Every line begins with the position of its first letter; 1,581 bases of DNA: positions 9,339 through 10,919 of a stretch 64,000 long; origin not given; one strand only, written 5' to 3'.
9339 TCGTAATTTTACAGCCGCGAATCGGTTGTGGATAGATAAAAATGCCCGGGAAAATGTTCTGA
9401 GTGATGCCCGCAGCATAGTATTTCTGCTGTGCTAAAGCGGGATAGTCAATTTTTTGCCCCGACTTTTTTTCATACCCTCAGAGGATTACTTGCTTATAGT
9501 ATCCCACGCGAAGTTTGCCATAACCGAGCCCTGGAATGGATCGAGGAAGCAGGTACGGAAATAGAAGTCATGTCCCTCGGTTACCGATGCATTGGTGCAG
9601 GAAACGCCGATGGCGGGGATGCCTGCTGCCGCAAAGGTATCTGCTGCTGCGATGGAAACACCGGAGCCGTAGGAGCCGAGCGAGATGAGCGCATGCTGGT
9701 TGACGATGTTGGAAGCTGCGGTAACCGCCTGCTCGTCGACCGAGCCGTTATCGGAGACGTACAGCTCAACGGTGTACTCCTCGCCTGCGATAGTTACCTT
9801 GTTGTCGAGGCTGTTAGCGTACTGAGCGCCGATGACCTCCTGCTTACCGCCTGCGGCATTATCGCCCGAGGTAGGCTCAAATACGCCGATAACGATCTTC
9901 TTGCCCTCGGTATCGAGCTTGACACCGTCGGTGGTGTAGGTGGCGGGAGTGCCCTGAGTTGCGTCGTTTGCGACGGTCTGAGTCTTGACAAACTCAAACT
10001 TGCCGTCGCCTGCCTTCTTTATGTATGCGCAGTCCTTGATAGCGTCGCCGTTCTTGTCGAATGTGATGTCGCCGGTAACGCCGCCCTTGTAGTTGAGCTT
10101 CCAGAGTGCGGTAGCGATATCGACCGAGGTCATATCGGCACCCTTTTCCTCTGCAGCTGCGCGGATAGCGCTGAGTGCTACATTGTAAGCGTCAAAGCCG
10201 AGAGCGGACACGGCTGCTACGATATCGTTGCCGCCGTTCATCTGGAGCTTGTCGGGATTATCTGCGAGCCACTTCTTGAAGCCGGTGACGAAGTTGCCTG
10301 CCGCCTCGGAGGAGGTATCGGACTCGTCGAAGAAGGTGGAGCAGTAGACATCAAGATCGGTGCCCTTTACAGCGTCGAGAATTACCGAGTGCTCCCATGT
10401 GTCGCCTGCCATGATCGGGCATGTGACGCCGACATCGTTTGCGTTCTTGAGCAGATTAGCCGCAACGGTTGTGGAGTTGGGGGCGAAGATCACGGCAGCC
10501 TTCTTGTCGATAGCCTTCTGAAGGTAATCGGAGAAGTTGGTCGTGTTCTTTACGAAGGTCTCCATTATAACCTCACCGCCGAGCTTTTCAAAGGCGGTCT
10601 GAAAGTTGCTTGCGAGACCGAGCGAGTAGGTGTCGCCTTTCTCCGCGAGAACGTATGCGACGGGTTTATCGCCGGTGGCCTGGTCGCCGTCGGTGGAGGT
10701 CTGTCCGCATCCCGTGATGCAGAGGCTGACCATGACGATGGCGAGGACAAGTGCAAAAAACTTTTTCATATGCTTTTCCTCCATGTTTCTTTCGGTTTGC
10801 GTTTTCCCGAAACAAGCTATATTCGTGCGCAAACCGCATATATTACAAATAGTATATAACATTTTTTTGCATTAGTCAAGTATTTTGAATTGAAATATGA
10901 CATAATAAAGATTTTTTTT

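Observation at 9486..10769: The liv-operon binding lipoprotein looks like a clean circular permutation of the LivJ/LivK fold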

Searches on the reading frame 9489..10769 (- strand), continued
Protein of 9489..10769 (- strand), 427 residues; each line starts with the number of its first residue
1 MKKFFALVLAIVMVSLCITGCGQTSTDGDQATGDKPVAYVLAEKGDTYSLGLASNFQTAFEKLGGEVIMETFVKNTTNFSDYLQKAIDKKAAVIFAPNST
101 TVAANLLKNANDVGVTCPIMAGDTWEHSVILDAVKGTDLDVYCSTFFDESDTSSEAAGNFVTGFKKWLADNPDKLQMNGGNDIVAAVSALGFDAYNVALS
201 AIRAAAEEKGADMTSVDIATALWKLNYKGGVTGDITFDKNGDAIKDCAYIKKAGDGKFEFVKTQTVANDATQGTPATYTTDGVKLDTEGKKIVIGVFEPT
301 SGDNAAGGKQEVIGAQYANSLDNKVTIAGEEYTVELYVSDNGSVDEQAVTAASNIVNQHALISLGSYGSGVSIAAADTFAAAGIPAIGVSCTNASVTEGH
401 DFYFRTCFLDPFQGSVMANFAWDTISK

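Call 24: fold_search(model_id=the predicted structure, library=pdb)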
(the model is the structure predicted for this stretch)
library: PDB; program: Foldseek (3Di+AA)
matches with E <= 10: 1826; with E <= 0.001: 378
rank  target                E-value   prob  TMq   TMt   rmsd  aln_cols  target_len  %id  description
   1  4nv3_A                7.6e-09  1.00  0.42  0.49   4.0       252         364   17  The crystal structure of a solute-binding protein (N280D mutant) from Anabaena variabilis ATCC 29413 in complex with v (released 2013-12-11)
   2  4obb_A                8.0e-09  1.00  0.44  0.50   4.0       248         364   18  The crystal structure of a solute-binding protein from Anabaena variabilis ATCC 29413 in complex with (3S)-3-methyl-2- (released 2014-03-19)
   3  3td9                  3.8e-08  1.00  0.44  0.53   3.1       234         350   27  Crystal structure of a Leucine binding protein LivK (TM1135) from Thermotoga maritima MSB8 at 1.90 A resolution (released 2011-09-07)
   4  5vhw_B                2.1e-07  1.00  0.43  0.25  26.5       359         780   12  GluA2-0xGSG1L bound to ZK (released 2017-05-03)
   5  4u2q_D                3.3e-07  1.00  0.43  0.25  26.1       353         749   14  Full-length AMPA subtype ionotropic glutamate receptor GluA2 in complex with partial agonist kainate (released 2014-08-20)
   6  4u5d_D                3.7e-07  1.00  0.42  0.26  29.1       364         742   13  Crystal structure of GluA2, con-ikot-ikot snail toxin, partial agonist KA and postitive modulator (R,R)-2b complex (released 2014-08-13)
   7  4u5c_C                3.9e-07  1.00  0.41  0.25  28.3       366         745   14  Crystal structure of GluA2, con-ikot-ikot snail toxin, partial agonist FW and postitive modulator (R,R)-2b complex (released 2014-08-13)
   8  5l1b_D                4.6e-07  1.00  0.43  0.25  26.8       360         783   12  AMPA subtype ionotropic glutamate receptor GluA2 in Apo state (released 2016-10-19)
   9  4u5c_D                4.6e-07  1.00  0.40  0.24  28.8       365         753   13  Crystal structure of GluA2, con-ikot-ikot snail toxin, partial agonist FW and postitive modulator (R,R)-2b complex (released 2014-08-13)
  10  7rz4_B                4.9e-07  1.00  0.41  0.24  26.9       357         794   14  Structure of the complex of AMPA receptor GluA2 with auxiliary subunit TARP gamma-5 bound to competitive antagonist ZK (released 2021-10-27)
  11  9un3_A                5.2e-07  1.00  0.37  0.21  19.8       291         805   15  native NMDA receptor-GluN1/N2B in the open state (released 2026-02-18)
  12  4u5b_D                6.1e-07  1.00  0.43  0.26  28.6       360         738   13  Crystal structure of GluA2 A622T, con-ikot-ikot snail toxin, partial agonist KA and postitive modulator (R,R)-2b compl (released 2014-08-13)
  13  9unr_A                6.1e-07  1.00  0.34  0.19  22.3       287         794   14  native NMDA receptor-GluN1/N2A/N2B-S1 in the closed state (released 2026-02-18)
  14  4u5f_A                6.5e-07  1.00  0.41  0.25  27.6       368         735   13  Crystal structure of GluA2, con-ikot-ikot snail toxin, partial agonist KA and postitive modulator (R,R)-2b complex, Gl (released 2014-08-13)
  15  4u5f_B                7.2e-07  1.00  0.42  0.26  28.2       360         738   14  Crystal structure of GluA2, con-ikot-ikot snail toxin, partial agonist KA and postitive modulator (R,R)-2b complex, Gl (released 2014-08-13)
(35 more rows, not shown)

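Call 26: find_related_loci(query=A1, collection=genome_contigs, flank=5000)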
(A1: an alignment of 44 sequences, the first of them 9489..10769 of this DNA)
Query A1 (427 aa) in genome_contigs; peptide patterns used: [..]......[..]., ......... (x = any residue, [..] = any of these).
600 stretches matched a pattern (row limit reached: there are more); 598 encode a relative of the query (tblastn E <= 1e-3); the best 80 are kept; 80 distinct loci.
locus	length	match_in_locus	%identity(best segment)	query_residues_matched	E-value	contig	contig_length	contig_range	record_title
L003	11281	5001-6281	98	1-427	0e+0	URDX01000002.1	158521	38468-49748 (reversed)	uncultured Clostridiales bacterium isolate UMGS911 genome assembly, contig: NODE_12_length_158521_cov_7.731759, whole ge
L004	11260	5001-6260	74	1-425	0e+0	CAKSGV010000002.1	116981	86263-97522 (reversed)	MAG: uncultured Eubacteriales bacterium isolate REFINED_METABAT215_TOP10_CONTIGS_1500_ASSEMBLY_K77_MERGED__Hadza_MoBio_h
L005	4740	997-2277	75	1-427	0e+0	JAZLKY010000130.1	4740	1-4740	MAG: Acutalibacteraceae bacterium isolate T1900044958_TA20190014.MAGScoT_cleanbin_000035 SGB_3888_k141_1517211, whole ge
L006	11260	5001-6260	75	1-425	0e+0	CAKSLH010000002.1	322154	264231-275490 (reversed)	MAG: uncultured Eubacteriales bacterium isolate REFINED_METABAT215_TOP10_CONTIGS_1500_ASSEMBLY_K77_MERGED__Hadza_MoBio_h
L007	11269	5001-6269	74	1-427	0e+0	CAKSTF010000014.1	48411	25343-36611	MAG: uncultured Eubacteriales bacterium isolate REFINED_METABAT215_TOP10_CONTIGS_1500_ASSEMBLY_K77_MERGED__Hadza_PheChl_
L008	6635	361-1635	75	1-427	0e+0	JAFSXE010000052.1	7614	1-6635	MAG: Oscillospiraceae bacterium isolate RGIG3555 Goat_Rumen.Co__c1289435, whole genome shotgun sequence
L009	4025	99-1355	73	1-425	0e+0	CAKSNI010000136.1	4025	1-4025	MAG: uncultured Eubacteriales bacterium isolate REFINED_METABAT215_TOP10_CONTIGS_1500_ASSEMBLY_K77_MERGED__Hadza_MoBio_h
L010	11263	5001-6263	74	1-427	0e+0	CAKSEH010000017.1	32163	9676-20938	MAG: uncultured Eubacteriales bacterium isolate REFINED_METABAT215_TOP10_CONTIGS_1500_ASSEMBLY_K77_MERGED__Hadza_MoBio_h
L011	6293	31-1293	73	1-427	0e+0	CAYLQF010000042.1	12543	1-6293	MAG TPA_asm: uncultured Ruminococcus sp. isolate SRP225648_co1_163 genome assembly, contig: NODE_12770_length_12543_cov_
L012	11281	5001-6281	72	1-427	0e+0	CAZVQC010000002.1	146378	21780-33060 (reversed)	MAG TPA_asm: uncultured Ruminococcus sp. isolate SRP350583_co1_28 genome assembly, contig: NODE_95_length_146378_cov_19.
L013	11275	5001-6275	71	1-427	0e+0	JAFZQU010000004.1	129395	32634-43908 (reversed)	MAG: Lachnospiraceae bacterium isolate RGIG8013 Water_buffalos_Rumen-1__c57891, whole genome shotgun sequence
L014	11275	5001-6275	72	1-426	0e+0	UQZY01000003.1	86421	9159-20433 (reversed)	uncultured Ruminococcaceae bacterium isolate UMGS802 genome assembly, contig: NODE_133_length_86421_cov_5.058113, whole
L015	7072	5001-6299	73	1-426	0e+0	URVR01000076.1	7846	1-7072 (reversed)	uncultured Clostridiales bacterium isolate UMGS1392 genome assembly, contig: NODE_2016_length_7846_cov_5.690669, whole g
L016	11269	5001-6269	69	1-427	0e+0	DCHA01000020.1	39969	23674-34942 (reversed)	MAG TPA_asm: Firmicutes bacterium UBA1764 UBA1764_contig_34601, whole genome shotgun sequence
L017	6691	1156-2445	72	1-427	0e+0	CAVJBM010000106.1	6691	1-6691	Anaerovibrio sp. isolate G02653-L1_cleanbin_000054 genome assembly, contig: Spades_G02653-L1_contig_7418, whole genome s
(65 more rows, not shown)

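Call 44: search_protein_families(library=pfam, proteins=[P0123], max_evalue=0.001)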
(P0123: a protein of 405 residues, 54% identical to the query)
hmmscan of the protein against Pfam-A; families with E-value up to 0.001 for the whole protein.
P0123 (405 aa): 4 families
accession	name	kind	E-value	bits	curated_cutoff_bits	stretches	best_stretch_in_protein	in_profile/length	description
PF13458.12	Peripla_BP_6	-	2.5e-47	162.7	31.7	1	42-384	2-334/343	Periplasmic binding protein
PF01094.35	ANF_receptor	-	1.2e-31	110.5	25.4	1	82-381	23-342/353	Receptor family ligand binding region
PF13433.12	Peripla_BP_5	-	5e-11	42.7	27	1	42-400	1-346/363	Periplasmic binding protein domain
PF02608.20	Bmp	-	2.1e-05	24.1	24.1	0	76-123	150-200/301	ABC transporter substrate-binding protein PnrA-like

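Call 56: predict_structure(alignment_id=A4)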
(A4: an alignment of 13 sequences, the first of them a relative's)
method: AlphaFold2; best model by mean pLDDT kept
length: 658 residues; sequences in the alignment: 13
mean_pLDDT: 81.8   pTM: 0.55
mean pLDDT of the five models: 81.8, 81.6, 80.1, 78.7, 72.3
residues with pLDDT >= 90: 199; 70-90: 370; 50-70: 46; < 50: 43
segments of 3 or more residues with pLDDT < 50: 1-38, 293-295
pLDDT, mean of each block of 10 residues (from residue 1): 33 33 25 43 92 87 91 92 94 94 86 93 89 85 89 76 85 84 71 85 87 75 87 87 88 88 87 84 68 60 82 62 90 84 87 79 85 71 78 82 68 83 91 97 89 94 96 93 96 93 91 92 82 87 87 86 82 69 89 91 83 88 85 84 83 79
secondary structure, 60 per line:
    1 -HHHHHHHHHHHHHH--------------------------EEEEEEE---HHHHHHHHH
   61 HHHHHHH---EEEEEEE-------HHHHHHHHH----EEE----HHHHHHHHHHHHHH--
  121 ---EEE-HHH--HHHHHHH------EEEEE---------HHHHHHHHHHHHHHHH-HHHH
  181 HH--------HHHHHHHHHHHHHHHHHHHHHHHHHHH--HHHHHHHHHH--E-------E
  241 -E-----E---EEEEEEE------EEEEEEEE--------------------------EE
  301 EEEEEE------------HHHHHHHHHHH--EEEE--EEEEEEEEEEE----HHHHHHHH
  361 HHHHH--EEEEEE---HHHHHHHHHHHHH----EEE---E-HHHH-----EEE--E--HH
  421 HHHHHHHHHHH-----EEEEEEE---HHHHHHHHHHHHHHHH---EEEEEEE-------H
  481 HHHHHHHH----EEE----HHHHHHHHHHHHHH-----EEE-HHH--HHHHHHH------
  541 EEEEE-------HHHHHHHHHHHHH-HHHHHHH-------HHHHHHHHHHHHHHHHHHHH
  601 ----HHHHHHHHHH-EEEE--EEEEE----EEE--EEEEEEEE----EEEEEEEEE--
elements in order: H2-15 E42-48 H52-67 E71-77 H85-93 E98-100 H105-118 E124-126 H133-139 E146-150 H160-175 H177-182 H191-217 H220-229 E252-258 E265-272 E299-306 H319-329 E332-335 E338-348 H353-365 E368-373 H377-389 E394-396 H402-405 E411-413 H419-431 E437-443 H447-462 E466-472 H480-488 E493-495 H500-513 E519-521 H528-534 E541-545 H553-565 H567-573 H581-600 H605-614 E616-619 E622-626 E631-633 E636-643 E648-656

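Call 58: fold_search(model_id=the predicted structure, library=pdb)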
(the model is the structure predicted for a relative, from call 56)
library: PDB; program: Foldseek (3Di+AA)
matches with E <= 10: 1916; with E <= 0.001: 1134
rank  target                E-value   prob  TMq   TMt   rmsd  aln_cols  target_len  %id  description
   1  3td9                  3.0e-27  1.00  0.47  0.84   3.5       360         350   27  Crystal structure of a Leucine binding protein LivK (TM1135) from Thermotoga maritima MSB8 at 1.90 A resolution (released 2011-09-07)
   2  4gnr                  5.1e-24  1.00  0.46  0.84   3.1       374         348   24  1.0 Angstrom resolution crystal structure of the branched-chain amino acid transporter substrate binding protein LivJ fr (released 2012-09-05)
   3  3ip5                  2.1e-22  1.00  0.45  0.79   3.9       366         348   26  Structure of Atu2422-GABA receptor in complex with alanine (released 2010-07-14)
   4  4n0q_A                1.1e-21  1.00  0.44  0.79   4.0       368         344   26  Crystal Structure of an ABC transporter, substrate-binding protein from Brucella melitensis 16M in complex with L-Leuc (released 2013-11-06)
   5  1z15                  1.2e-21  1.00  0.40  0.68   5.5       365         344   20  Crystal structure analysis of periplasmic Leu/Ile/Val-binding protein in superopen form (released 2005-10-04)
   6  4zpj                  1.3e-21  1.00  0.47  0.80   3.2       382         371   21  ABC transporter substrate-binding protein from Sphaerobacter thermophilus (released 2015-05-20)
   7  3ipc                  3.1e-21  1.00  0.44  0.79   3.8       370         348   25  Structure of ATU2422-GABA F77A mutant receptor in complex with leucine (released 2010-07-14)
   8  1usg                  4.8e-21  1.00  0.39  0.65   6.2       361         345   20  L-leucine-binding protein, apo form (released 2003-12-18)
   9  3hut                  7.5e-21  1.00  0.42  0.73   4.6       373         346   19  Crystal structure of a putative branched-chain amino acid ABC transporter from Rhodospirillum rubrum (released 2009-06-30)
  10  4eyg_B                8.9e-21  1.00  0.45  0.78   3.9       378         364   22  Crystal structure of solute binding protein of ABC transporter from Rhodopseudomonas palustris BisB5 in complex with v (released 2012-05-30)
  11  4n0q_B                1.1e-20  1.00  0.45  0.80   3.9       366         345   24  Crystal Structure of an ABC transporter, substrate-binding protein from Brucella melitensis 16M in complex with L-Leuc (released 2013-11-06)
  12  9jti                  1.1e-20  1.00  0.44  0.50  13.5       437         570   17  X-ray structure of NeIle indicator complexed with isoleucine (released 2024-12-25)
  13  4ey3                  2.6e-20  1.00  0.46  0.78   3.9       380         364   23  Crystal structure of solute binding protein of ABC transporter in complex with p-hydroxybenzoic acid (released 2012-05-30)
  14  4eyg_A                5.1e-20  1.00  0.46  0.78   3.9       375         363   23  Crystal structure of solute binding protein of ABC transporter from Rhodopseudomonas palustris BisB5 in complex with v (released 2012-05-30)
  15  2liv                  5.1e-20  1.00  0.40  0.71   4.8       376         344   21  PERIPLASMIC BINDING PROTEIN STRUCTURE AND FUNCTION. REFINED X-RAY STRUCTURES OF THE LEUCINE/ISOLEUCINE/VALINE-BINDING PR (released 1989-07-12)
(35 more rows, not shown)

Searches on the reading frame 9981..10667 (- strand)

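Call 44: search_protein_families(library=pfam, proteins=[window:9981-10667:-], max_evalue=0.001)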
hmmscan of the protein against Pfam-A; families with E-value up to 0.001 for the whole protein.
window:9981-10667:- (229 aa): 2 families
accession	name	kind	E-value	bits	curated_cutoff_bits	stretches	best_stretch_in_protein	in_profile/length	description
PF13458.12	Peripla_BP_6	-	5e-17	63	31.7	1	12-220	145-339/343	Periplasmic binding protein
PF01094.35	ANF_receptor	-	8.1e-09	35.4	25.4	1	6-210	124-341/353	Receptor family ligand binding region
